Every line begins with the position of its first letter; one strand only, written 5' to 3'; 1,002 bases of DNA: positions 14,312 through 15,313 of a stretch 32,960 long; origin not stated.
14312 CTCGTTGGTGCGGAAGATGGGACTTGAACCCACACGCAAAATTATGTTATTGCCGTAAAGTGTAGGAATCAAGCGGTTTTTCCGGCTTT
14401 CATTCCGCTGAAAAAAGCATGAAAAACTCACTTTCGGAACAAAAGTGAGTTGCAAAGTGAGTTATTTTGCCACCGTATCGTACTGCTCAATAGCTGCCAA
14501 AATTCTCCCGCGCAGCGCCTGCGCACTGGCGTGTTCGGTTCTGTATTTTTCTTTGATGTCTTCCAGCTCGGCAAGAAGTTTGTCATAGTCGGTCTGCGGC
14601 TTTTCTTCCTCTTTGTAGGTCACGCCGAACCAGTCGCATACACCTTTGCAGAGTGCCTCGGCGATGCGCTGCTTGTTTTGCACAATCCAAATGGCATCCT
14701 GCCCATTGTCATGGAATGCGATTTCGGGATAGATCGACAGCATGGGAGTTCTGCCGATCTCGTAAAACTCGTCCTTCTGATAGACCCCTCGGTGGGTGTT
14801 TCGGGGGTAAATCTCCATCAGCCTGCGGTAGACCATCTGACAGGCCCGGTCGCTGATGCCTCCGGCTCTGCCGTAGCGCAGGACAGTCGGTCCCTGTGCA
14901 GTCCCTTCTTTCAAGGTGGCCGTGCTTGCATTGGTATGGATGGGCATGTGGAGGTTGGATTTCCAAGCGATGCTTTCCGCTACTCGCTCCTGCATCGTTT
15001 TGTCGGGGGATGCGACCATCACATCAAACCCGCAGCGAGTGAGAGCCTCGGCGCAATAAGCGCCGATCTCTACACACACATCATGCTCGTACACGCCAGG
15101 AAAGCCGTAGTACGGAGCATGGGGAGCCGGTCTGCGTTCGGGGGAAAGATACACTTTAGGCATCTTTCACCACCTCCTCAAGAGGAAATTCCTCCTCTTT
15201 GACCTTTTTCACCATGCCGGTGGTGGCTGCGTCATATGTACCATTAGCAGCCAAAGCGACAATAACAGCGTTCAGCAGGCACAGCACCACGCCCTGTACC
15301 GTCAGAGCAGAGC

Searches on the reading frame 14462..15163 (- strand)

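Call 10: search_protein_families(library=pfam, proteins=[window:14462-15163:-], max_evalue=0.01)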
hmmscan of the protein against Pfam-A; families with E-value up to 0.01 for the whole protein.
window:14462-15163:- (233 aa): 1 family
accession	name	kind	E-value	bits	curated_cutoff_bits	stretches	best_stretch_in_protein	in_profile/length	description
PF01520.23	Amidase_3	-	3.1e-12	47.3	27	1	23-176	19-173/174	N-acetylmuramoyl-L-alanine amidase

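Call 11: search_protein_families(library=phrogs, proteins=[window:14462-15163:-], max_evalue=0.001)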
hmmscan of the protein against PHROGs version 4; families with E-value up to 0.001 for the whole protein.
window:14462-15163:- (233 aa): 2 families
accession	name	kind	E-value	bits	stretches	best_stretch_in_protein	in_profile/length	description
phrog_435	-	lysis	3.6e-18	66.9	1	23-194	132-300/556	endolysin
phrog_2742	-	lysis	1.3e-11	45.5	1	23-192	27-194/318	endolysin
